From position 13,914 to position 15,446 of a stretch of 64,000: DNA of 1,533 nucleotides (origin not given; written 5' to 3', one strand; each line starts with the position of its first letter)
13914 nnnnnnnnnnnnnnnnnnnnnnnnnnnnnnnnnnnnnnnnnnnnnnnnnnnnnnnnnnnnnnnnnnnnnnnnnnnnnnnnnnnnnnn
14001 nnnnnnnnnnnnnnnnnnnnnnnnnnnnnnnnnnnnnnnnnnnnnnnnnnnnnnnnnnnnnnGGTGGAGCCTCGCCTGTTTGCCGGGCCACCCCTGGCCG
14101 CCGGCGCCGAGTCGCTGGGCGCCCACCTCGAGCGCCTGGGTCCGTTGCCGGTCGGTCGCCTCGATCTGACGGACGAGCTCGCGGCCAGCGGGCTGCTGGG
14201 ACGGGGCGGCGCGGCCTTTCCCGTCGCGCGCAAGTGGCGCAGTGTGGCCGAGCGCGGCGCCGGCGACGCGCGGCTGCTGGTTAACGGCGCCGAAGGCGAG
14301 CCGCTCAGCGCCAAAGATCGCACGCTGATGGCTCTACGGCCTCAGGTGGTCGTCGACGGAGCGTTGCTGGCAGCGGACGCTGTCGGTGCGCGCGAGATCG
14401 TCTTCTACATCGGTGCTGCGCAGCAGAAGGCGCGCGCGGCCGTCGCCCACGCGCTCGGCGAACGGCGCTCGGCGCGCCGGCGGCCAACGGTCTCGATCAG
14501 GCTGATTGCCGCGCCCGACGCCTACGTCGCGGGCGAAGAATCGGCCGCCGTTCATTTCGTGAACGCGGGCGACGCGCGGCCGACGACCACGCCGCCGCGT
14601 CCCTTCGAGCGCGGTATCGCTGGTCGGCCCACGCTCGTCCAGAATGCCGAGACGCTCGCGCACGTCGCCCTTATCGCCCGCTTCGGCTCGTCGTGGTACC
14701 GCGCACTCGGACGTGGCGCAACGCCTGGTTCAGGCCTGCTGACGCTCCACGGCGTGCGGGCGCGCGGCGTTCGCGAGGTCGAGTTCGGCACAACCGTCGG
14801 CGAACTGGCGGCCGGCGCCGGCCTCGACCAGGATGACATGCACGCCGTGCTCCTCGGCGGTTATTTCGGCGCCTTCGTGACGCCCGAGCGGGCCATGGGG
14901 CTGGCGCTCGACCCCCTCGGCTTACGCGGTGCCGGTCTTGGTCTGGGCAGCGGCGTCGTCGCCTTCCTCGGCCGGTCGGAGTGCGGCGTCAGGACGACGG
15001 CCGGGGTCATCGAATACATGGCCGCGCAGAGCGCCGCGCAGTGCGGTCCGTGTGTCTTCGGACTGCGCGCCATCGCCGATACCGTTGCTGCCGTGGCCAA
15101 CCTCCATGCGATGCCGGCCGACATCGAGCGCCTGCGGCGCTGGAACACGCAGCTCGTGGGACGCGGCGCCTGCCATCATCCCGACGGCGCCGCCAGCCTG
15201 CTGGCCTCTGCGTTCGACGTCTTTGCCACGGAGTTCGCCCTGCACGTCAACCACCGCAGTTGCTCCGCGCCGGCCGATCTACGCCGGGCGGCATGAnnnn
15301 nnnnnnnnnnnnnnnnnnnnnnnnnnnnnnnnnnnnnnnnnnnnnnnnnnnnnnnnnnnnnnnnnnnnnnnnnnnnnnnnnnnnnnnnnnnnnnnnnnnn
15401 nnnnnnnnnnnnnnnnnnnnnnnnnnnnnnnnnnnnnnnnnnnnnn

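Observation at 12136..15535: Five-gene coupled module of ApbE, a bis-heme ferric-reductase membrane protein, a NuoF-like flavoprotein, a ferredoxin and a small RR-leader protein: candidate uncharacterised transmembrane electron conduit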

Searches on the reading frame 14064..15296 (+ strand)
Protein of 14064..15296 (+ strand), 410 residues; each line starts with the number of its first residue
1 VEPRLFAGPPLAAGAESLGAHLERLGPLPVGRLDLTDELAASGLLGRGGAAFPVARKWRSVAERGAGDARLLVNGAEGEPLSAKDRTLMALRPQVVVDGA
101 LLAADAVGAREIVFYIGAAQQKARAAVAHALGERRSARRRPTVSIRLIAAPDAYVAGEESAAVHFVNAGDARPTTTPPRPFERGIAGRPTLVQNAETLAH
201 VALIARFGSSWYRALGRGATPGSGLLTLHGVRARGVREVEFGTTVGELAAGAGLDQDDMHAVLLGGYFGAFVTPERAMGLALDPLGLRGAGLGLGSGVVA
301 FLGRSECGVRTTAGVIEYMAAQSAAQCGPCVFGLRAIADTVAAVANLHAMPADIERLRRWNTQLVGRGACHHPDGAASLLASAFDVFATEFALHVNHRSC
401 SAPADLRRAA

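Call 4: search_protein_families(library=pfam, proteins=[window:14064-15296:+], max_evalue=0.01)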
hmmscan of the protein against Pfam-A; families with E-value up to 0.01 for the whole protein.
window:14064-15296:+ (410 aa): 2 families
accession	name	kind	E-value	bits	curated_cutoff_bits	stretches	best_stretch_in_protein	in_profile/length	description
PF01512.22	Complex1_51K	-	8.9e-33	113.7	31.2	1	41-202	3-149/150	Nuo51 FMN-binding domain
PF10589.14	NADH_4Fe-4S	-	1.5e-14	54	23.5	1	313-394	4-85/85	NADH-ubiquinone oxidoreductase-F iron-sulfur binding region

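Call 5: search_protein_families(library=ncbifam, proteins=[window:14064-15296:+], max_evalue=0.01)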
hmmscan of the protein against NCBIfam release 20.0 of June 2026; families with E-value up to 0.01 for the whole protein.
window:14064-15296:+ (410 aa): 6 families
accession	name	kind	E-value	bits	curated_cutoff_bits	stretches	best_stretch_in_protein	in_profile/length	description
TIGR01959.1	nuoF_fam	equivalog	5.3e-57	193.1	558.65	1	34-395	37-410/410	NADH-quinone oxidoreductase subunit NuoF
NF010120.0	PRK13596.1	equivalog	1.9e-42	145.3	389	1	29-395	37-417/433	NADH-quinone oxidoreductase subunit NuoF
NF008436.0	PRK11278.1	equivalog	1.6e-37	129.4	749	1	35-398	51-429/448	NADH-quinone oxidoreductase subunit NuoF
NF003454.1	PRK05035.1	equivalog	4.5e-14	51.8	345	1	34-274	125-339/556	electron transport complex subunit RsxC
TIGR01945.1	rnfC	subfamily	2.9e-12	45.8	245.95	1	34-267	123-329/435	RnfABCDGE type electron transport complex subunit C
TIGR04481.1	PR_assoc_PrdC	equivalog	2.5e-11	43.1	490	1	36-203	77-224/425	proline reductase-associated electron transfer protein PrdC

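Call 10: find_homologous_proteins(query=window:14064-15296:+, max_evalue=1e-20)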
Query window:14064-15296:+ (410 aa): 7973 proteins with E <= 1e-20 among 8000 candidates; the best 120 are listed.
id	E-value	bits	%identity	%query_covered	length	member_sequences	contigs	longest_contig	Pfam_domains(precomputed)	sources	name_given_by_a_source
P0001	3.0e-260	881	100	100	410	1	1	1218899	PF10589.15,PF01512.23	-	-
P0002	1.4e-173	595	69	98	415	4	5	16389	PF10589.15,PF01512.23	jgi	jgi:NADH:ubiquinone oxidoreductase subunit F (NADH-binding)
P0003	1.9e-167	575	69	98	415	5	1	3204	PF10589.15,PF01512.23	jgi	-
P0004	2.1e-167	575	68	98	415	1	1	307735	PF10589.15,PF01512.23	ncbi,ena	-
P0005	3.5e-166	571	68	92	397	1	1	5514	PF10589.15,PF01512.23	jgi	jgi:NADH:ubiquinone oxidoreductase subunit F (NADH-binding)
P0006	4.6e-163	561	66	98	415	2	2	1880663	PF10589.15,PF01512.23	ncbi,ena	-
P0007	8.3e-163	560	66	98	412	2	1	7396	PF10589.15,PF01512.23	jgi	jgi:NADH:ubiquinone oxidoreductase subunit F (NADH-binding)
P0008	4.6e-161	554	64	99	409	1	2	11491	PF10589.15,PF01512.23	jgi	jgi:NADH:ubiquinone oxidoreductase subunit F (NADH-binding)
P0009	3.0e-159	548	66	98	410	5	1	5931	PF10589.15,PF01512.23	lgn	-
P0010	5.0e-154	531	64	100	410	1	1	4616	PF10589.15,PF01512.23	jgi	jgi:NADH:ubiquinone oxidoreductase subunit F (NADH-binding)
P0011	6.4e-154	531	63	100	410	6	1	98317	PF10589.15,PF01512.23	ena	-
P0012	3.3e-152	525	64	100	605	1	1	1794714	PF01794.26,PF10589.15,PF01512.23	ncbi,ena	-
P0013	5.3e-152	524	64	98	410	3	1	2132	PF10589.15,PF01512.23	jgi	-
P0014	4.0e-150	518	63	98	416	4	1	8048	PF10589.15,PF01512.23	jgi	jgi:NADH:ubiquinone oxidoreductase subunit F (NADH-binding)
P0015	6.7e-150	518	62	100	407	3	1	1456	PF10589.15,PF01512.23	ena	-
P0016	9.9e-150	517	64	99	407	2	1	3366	PF10589.15,PF01512.23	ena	-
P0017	1.4e-148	513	62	100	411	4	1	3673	PF10589.15,PF01512.23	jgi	jgi:NADH:ubiquinone oxidoreductase subunit F (NADH-binding)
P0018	1.1e-147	510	61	100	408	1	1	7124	PF10589.15,PF01512.23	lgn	-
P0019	1.3e-147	510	62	98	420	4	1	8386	PF10589.15,PF01512.23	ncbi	-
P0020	2.2e-147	509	65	97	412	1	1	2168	PF10589.15,PF01512.23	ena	-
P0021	2.5e-147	509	62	100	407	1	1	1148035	PF10589.15,PF01512.23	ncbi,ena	-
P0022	1.1e-146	507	62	100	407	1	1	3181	PF10589.15,PF01512.23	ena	-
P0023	1.3e-146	507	61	100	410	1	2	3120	PF10589.15,PF01512.23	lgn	-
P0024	1.9e-146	506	62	98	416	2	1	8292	PF10589.15,PF01512.23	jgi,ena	jgi:NADH:ubiquinone oxidoreductase subunit F (NADH-binding)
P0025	2.2e-146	506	62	98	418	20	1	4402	PF10589.15,PF01512.23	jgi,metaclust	metaclust:\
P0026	2.4e-146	506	62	94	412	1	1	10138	PF10589.15,PF01512.23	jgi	jgi:NADH:ubiquinone oxidoreductase subunit F (NADH-binding)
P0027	3.6e-146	505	61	97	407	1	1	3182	PF10589.15,PF01512.23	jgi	jgi:NADH:ubiquinone oxidoreductase subunit F (NADH-binding)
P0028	3.6e-146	505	62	98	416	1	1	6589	PF10589.15,PF01512.23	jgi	jgi:NADH:ubiquinone oxidoreductase subunit F (NADH-binding)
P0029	5.1e-146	505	61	98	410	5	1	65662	PF10589.15,PF01512.23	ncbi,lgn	ncbi:MAG TPA: NADH-ubiquinone oxidoreductase-F iron-sulfur binding region domain-containing protein 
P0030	7.8e-146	504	63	99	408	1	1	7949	PF10589.15,PF01512.23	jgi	jgi:NADH:ubiquinone oxidoreductase subunit F (NADH-binding)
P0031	9.3e-146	504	62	100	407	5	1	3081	PF10589.15,PF01512.23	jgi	jgi:NADH:ubiquinone oxidoreductase subunit F (NADH-binding)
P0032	1.5e-145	503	62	97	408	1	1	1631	PF10589.15,PF01512.23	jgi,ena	-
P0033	1.6e-145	503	61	98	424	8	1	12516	PF10589.15,PF01512.23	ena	-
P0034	1.8e-145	503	62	100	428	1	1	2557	PF10589.15,PF01512.23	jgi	jgi:NADH:ubiquinone oxidoreductase subunit F (NADH-binding)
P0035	1.8e-145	503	61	98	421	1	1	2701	PF10589.15,PF01512.23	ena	-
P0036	2.1e-145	503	61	98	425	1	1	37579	PF10589.15,PF01512.23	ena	-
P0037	2.7e-145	502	62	97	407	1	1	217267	PF10589.15,PF01512.23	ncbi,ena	-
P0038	3.4e-145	502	60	98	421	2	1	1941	PF10589.15,PF01512.23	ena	-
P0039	3.7e-145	502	61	98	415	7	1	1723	PF10589.15,PF01512.23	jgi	jgi:NADH:ubiquinone oxidoreductase subunit F (NADH-binding)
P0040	4.1e-145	502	63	98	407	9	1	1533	PF10589.15,PF01512.23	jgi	jgi:NADH:ubiquinone oxidoreductase subunit F (NADH-binding)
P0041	4.3e-145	502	61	100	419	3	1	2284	PF10589.15,PF01512.23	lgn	-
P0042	4.5e-145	502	60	98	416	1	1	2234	PF10589.15,PF01512.23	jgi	jgi:NADH:ubiquinone oxidoreductase subunit F (NADH-binding)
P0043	5.0e-145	502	62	98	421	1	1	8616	PF10589.15,PF01512.23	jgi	jgi:NADH:ubiquinone oxidoreductase subunit F (NADH-binding)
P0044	7.4e-145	501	62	98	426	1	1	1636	PF10589.15,PF01512.23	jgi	jgi:NADH:ubiquinone oxidoreductase subunit F (NADH-binding)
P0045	1.4e-144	500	61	98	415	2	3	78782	PF10589.15,PF01512.23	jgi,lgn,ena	-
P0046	1.6e-144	500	60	100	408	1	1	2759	PF10589.15,PF01512.23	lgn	-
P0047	1.6e-144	500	61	98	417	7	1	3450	PF10589.15,PF01512.23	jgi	jgi:NADH:ubiquinone oxidoreductase subunit F (NADH-binding)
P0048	1.7e-144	500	61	100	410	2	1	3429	PF10589.15,PF01512.23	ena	-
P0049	1.8e-144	500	60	98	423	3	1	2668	PF10589.15,PF01512.23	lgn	-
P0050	2.1e-144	499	60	100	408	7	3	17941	PF10589.15,PF01512.23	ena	-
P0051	2.2e-144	499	61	100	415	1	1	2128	PF10589.15,PF01512.23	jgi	jgi:NADH:ubiquinone oxidoreductase subunit F (NADH-binding)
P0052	2.8e-144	499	64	97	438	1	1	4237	PF10589.15,PF01512.23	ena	-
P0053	3.0e-144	499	63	99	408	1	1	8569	PF10589.15,PF01512.23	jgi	jgi:NADH:ubiquinone oxidoreductase subunit F (NADH-binding)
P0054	3.2e-144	499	61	98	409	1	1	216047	PF10589.15,PF01512.23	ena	-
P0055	3.6e-144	499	63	98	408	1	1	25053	PF10589.15,PF01512.23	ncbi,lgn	-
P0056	5.3e-144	498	62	98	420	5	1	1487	PF10589.15,PF01512.23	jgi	jgi:NADH:ubiquinone oxidoreductase subunit F (NADH-binding)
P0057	8.7e-144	497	61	98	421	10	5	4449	PF10589.15,PF01512.23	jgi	jgi:NADH:ubiquinone oxidoreductase subunit F (NADH-binding)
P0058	9.2e-144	497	60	98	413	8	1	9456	PF10589.15,PF01512.23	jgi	jgi:NADH:ubiquinone oxidoreductase subunit F (NADH-binding)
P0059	1.3e-143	497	60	98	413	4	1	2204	PF10589.15,PF01512.23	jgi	jgi:NADH:ubiquinone oxidoreductase subunit F (NADH-binding)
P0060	1.6e-143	497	62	98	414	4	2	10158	PF10589.15,PF01512.23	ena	-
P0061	2.5e-143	496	61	98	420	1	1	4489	PF10589.15,PF01512.23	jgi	jgi:NADH:ubiquinone oxidoreductase subunit F (NADH-binding)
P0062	2.6e-143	496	60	98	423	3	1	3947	PF10589.15,PF01512.23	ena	-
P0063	3.2e-143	496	61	96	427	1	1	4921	PF10589.15,PF01512.23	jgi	jgi:NADH:ubiquinone oxidoreductase subunit F (NADH-binding)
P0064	3.4e-143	495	58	98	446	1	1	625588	PF10589.15,PF01512.23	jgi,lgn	jgi:NADH:ubiquinone oxidoreductase subunit F (NADH-binding)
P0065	3.4e-143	495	61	95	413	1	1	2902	PF10589.15,PF01512.23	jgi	jgi:NADH:ubiquinone oxidoreductase subunit F (NADH-binding)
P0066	3.5e-143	495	61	99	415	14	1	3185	PF10589.15,PF01512.23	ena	-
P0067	3.7e-143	495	61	99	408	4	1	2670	PF10589.15,PF01512.23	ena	-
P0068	3.9e-143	495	60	98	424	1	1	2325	PF10589.15,PF01512.23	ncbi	-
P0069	4.8e-143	495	61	98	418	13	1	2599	PF10589.15,PF01512.23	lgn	-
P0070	6.5e-143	495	61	98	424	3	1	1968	PF10589.15,PF01512.23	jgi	-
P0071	6.8e-143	494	62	98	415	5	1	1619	PF10589.15,PF01512.23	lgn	-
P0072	7.3e-143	494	60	100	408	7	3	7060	PF10589.15,PF01512.23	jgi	-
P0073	7.9e-143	494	60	98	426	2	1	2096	PF10589.15,PF01512.23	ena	-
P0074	8.1e-143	494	59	100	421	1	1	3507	PF10589.15,PF01512.23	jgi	jgi:NADH:ubiquinone oxidoreductase subunit F (NADH-binding)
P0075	9.5e-143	494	60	98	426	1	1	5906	PF10589.15,PF01512.23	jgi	jgi:NADH:ubiquinone oxidoreductase subunit F (NADH-binding)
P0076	1.0e-142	494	60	98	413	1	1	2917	PF10589.15,PF01512.23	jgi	jgi:NADH:ubiquinone oxidoreductase subunit F (NADH-binding)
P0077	1.0e-142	494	60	100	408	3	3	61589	PF10589.15,PF01512.23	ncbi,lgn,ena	ncbi:MAG TPA: NADH-ubiquinone oxidoreductase-F iron-sulfur binding region domain-containing protein 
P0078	1.0e-142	494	60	100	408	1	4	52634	PF10589.15,PF01512.23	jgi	-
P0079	1.4e-142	493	60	100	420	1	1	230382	PF10589.15,PF01512.23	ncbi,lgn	-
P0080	1.8e-142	493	60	98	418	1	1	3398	PF10589.15,PF01512.23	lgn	-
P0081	2.0e-142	493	61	98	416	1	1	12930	PF10589.15,PF01512.23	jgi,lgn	-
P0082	2.3e-142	493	60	100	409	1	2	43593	PF10589.15,PF01512.23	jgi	jgi:NADH:ubiquinone oxidoreductase subunit F (NADH-binding)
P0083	2.7e-142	493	61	98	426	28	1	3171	PF10589.15,PF01512.23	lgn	-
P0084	2.8e-142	492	61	100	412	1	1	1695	PF10589.15,PF01512.23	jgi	jgi:NADH:ubiquinone oxidoreductase subunit F (NADH-binding)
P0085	3.0e-142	492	62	97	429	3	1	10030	PF10589.15,PF01512.23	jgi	jgi:NADH:ubiquinone oxidoreductase subunit F (NADH-binding)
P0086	3.3e-142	492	61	98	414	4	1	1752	PF10589.15,PF01512.23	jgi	jgi:NADH:ubiquinone oxidoreductase subunit F (NADH-binding)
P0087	4.0e-142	492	61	98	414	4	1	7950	PF10589.15,PF01512.23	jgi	jgi:NADH:ubiquinone oxidoreductase subunit F (NADH-binding)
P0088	4.2e-142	492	61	100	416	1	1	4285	PF10589.15,PF01512.23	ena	-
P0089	5.1e-142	492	62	98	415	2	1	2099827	PF10589.15,PF01512.23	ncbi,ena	-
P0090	8.0e-142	491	60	98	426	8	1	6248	PF10589.15,PF01512.23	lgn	-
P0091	8.6e-142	491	60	98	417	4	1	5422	PF10589.15,PF01512.23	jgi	-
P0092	9.8e-142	491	60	98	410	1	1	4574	PF10589.15,PF01512.23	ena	-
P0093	1.0e-141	491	61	94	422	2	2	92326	PF10589.15,PF01512.23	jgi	jgi:NADH:ubiquinone oxidoreductase subunit F (NADH-binding)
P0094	1.1e-141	490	60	98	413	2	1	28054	PF10589.15,PF01512.23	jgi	jgi:NADH:ubiquinone oxidoreductase subunit F (NADH-binding)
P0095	1.2e-141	490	60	98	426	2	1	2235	PF10589.15,PF01512.23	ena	-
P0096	1.3e-141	490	60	98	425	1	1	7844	PF10589.15,PF01512.23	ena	-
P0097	1.3e-141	490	61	98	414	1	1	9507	PF10589.15,PF01512.23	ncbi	ncbi:MAG TPA: NADH-ubiquinone oxidoreductase-F iron-sulfur binding region domain-containing protein 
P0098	1.3e-141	490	60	98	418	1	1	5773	PF10589.15,PF01512.23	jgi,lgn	jgi:NADH:ubiquinone oxidoreductase subunit F (NADH-binding)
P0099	1.4e-141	490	60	98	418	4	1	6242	PF10589.15,PF01512.23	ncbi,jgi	jgi:NADH:ubiquinone oxidoreductase subunit F (NADH-binding)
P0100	1.8e-141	490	61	98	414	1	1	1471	PF10589.15,PF01512.23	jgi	jgi:NADH:ubiquinone oxidoreductase subunit F (NADH-binding)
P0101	2.1e-141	490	60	94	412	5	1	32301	PF10589.15,PF01512.23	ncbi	-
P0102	2.2e-141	489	60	98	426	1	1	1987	PF10589.15,PF01512.23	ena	-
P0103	2.5e-141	489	62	97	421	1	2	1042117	PF10589.15,PF01512.23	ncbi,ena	-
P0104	2.8e-141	489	61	97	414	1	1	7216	PF10589.15,PF01512.23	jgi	jgi:NADH:ubiquinone oxidoreductase subunit F (NADH-binding)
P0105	2.9e-141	489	60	98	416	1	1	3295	PF10589.15,PF01512.23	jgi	jgi:NADH:ubiquinone oxidoreductase subunit F (NADH-binding)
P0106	3.0e-141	489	61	97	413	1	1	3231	PF10589.15,PF01512.23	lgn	-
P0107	3.0e-141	489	61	98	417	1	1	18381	PF10589.15,PF01512.23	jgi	jgi:NADH:ubiquinone oxidoreductase subunit F (NADH-binding)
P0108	3.5e-141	489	59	98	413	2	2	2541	PF10589.15,PF01512.23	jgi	jgi:NADH:ubiquinone oxidoreductase subunit F (NADH-binding)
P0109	3.7e-141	489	61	97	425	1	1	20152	PF10589.15,PF01512.23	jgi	jgi:NADH:ubiquinone oxidoreductase subunit F (NADH-binding)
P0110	3.9e-141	489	59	98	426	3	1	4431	PF10589.15,PF01512.23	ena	-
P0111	4.2e-141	489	60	98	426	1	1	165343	PF10589.15,PF01512.23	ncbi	-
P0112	4.4e-141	489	60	98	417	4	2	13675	PF10589.15,PF01512.23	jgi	-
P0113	4.4e-141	489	59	99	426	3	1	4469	PF10589.15,PF01512.23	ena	-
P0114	5.7e-141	488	61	99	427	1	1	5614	PF10589.15,PF01512.23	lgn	-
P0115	5.9e-141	488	62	98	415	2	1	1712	PF10589.15,PF01512.23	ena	-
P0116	1.0e-140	487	60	98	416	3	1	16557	PF10589.15,PF01512.23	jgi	jgi:NADH:ubiquinone oxidoreductase subunit F (NADH-binding)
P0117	1.0e-140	487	60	99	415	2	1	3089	PF10589.15,PF01512.23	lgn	-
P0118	1.2e-140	487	60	98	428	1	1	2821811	PF10589.15,PF01512.23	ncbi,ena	-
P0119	1.3e-140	487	61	97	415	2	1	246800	PF10589.15,PF01512.23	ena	-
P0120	1.3e-140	487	59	100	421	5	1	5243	PF10589.15,PF01512.23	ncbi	-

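Call 11: find_encoding_contigs(protein=P0001, flank=8000, max_places=3)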
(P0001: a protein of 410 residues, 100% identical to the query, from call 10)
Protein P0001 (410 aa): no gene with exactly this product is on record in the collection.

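Call 12: find_encoding_contigs(protein=P0012, flank=8000, max_places=3)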
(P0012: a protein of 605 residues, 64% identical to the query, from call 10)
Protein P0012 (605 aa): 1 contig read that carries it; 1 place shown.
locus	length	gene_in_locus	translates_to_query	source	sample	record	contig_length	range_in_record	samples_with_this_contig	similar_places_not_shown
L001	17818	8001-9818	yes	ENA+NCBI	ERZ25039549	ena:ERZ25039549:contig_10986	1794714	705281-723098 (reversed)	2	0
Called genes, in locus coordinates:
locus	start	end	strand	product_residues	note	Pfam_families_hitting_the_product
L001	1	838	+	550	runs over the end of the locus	PF00140:Sigma70_r1_2, PF04542:Sigma70_r2, PF04539:Sigma70_r3, PF04545:Sigma70_r4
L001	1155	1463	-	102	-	-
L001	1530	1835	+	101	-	-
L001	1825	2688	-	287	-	PF00581:Rhodanese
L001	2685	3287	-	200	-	PF13302:Acetyltransf_3, PF13420:Acetyltransf_4 (weak), PF13523:Acetyltransf_8, PF00583:Acetyltransf_1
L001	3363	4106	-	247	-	PF19728:DUF6220 (weak)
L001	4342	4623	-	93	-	PF02774:Semialdhyde_dhC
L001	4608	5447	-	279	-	PF01118:Semialdhyde_dh, PF02774:Semialdhyde_dhC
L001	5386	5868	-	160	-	PF01842:ACT, PF22468:ACT_9 (weak), PF13840:ACT_7, PF22468:ACT_9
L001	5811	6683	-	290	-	-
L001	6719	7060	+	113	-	-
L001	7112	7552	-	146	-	-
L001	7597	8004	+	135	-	PF02424:ApbE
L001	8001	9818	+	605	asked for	PF01794:Ferric_reduct (weak), PF01512:Complex1_51K, PF10589:NADH_4Fe-4S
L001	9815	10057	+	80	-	PF13459:Fer4_15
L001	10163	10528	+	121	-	-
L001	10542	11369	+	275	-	PF01040:UbiA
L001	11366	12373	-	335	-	PF02195:ParB_N, PF17762:HTH_ParB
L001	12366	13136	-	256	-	PF00142:Fer4_NifH, PF01656:CbiA, PF02374:ArsA_ATPase, PF06564:CBP_BcsQ, PF09140:MipZ, PF10609:ParA, PF13614:AAA_31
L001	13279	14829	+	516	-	PF01039:Carboxyl_trans, PF03255:ACCA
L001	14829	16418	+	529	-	PF00289:Biotin_carb_N, PF02786:CPSase_L_D2, PF02222:ATP-grasp (weak), PF07478:Dala_Dala_lig_C, PF02785:Biotin_carb_C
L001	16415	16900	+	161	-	PF25919:BSH_CusB (faint), PF25973:BSH_CzcB (faint), PF25917:BSH_RND, PF00364:Biotin_lipoyl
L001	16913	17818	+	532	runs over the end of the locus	PF01642:MM_CoA_mutase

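Call 13: find_related_loci(query=window:14064-15296:+, collection=genome_contigs, flank=8000)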
Query window:14064-15296:+ (410 aa) in genome_contigs; peptide patterns used: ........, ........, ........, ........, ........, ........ (x = any residue, [..] = any of these).
154 stretches matched a pattern; 14 encode a relative of the query (tblastn E <= 1e-3); 14 distinct loci.
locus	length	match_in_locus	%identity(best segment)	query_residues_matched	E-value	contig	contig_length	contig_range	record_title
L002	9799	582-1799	60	1-410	8e-149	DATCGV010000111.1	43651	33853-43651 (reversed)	MAG TPA_asm: Candidatus Limnocylindrales bacterium isolate SMAG_U7816 k141_94111, whole genome shotgun sequence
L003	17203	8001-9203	60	1-401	6e-147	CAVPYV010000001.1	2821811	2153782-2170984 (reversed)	MAG: uncultured Chloroflexia bacterium isolate MFD04944.bin.2.33 genome assembly, contig: contig_12346, whole genome sho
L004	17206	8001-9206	66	1-402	6e-164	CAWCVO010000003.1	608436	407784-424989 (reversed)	MAG: uncultured Chloroflexia bacterium isolate MFD05442.bin.1.98 genome assembly, contig: contig_41507, whole genome sho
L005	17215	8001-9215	58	1-402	9e-132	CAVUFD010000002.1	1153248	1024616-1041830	MAG: uncultured Chloroflexia bacterium isolate MFD04944.bin.1.277 genome assembly, contig: contig_22608, whole genome sh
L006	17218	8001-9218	60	1-410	2e-149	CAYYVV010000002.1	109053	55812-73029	MAG TPA_asm: uncultured Anaerolineaceae bacterium isolate binchicken_co54_371 genome assembly, contig: NODE_211_length_1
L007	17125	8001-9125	48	35-409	8e-94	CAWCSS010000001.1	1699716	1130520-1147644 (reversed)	MAG: uncultured Solirubrobacteraceae bacterium isolate MFD05442.bin.2.218 genome assembly, contig: contig_11847, whole g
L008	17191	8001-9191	59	3-401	6e-120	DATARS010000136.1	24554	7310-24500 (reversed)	MAG TPA_asm: Candidatus Dormiibacterota bacterium isolate SMAG_U5500 k141_2279691, whole genome shotgun sequence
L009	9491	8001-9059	36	34-400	2e-33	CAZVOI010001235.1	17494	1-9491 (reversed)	MAG TPA_asm: uncultured Acidobacteriota bacterium isolate binchicken_co165_156 genome assembly, contig: k141_952562, who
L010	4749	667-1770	32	35-391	3e-28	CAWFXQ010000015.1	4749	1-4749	MAG: Miltoncostaeaceae bacterium isolate MFD00962.bin.1.284 genome assembly, contig: contig_73706, whole genome shotgun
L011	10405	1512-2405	28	32-351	3e-26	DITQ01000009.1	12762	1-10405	MAG TPA_asm: Candidatus Pacebacteria bacterium UBA6180 UBA6180_contig_53425, whole genome shotgun sequence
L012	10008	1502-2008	35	34-205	2e-25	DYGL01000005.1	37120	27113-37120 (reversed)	MAG TPA_asm: Candidatus Microgenomatus sp. isolate BE2012_4_39_12 Afr_mines_BE2012_571_length_37120_cov_5_461594, whole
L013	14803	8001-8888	28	34-340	3e-25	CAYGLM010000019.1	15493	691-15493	MAG TPA_asm: uncultured Gammaproteobacteria bacterium isolate ERP113451_co4_283 genome assembly, contig: NODE_2218_lengt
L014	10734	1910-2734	28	34-330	7e-25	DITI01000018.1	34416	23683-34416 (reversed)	MAG TPA_asm: Candidatus Pacebacteria bacterium UBA6188 UBA6188_contig_62398, whole genome shotgun sequence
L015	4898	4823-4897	72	34-58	3e-6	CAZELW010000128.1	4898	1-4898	MAG TPA_asm: uncultured Dehalococcoidales bacterium isolate binchicken_co43_302 genome assembly, contig: NODE_29456_leng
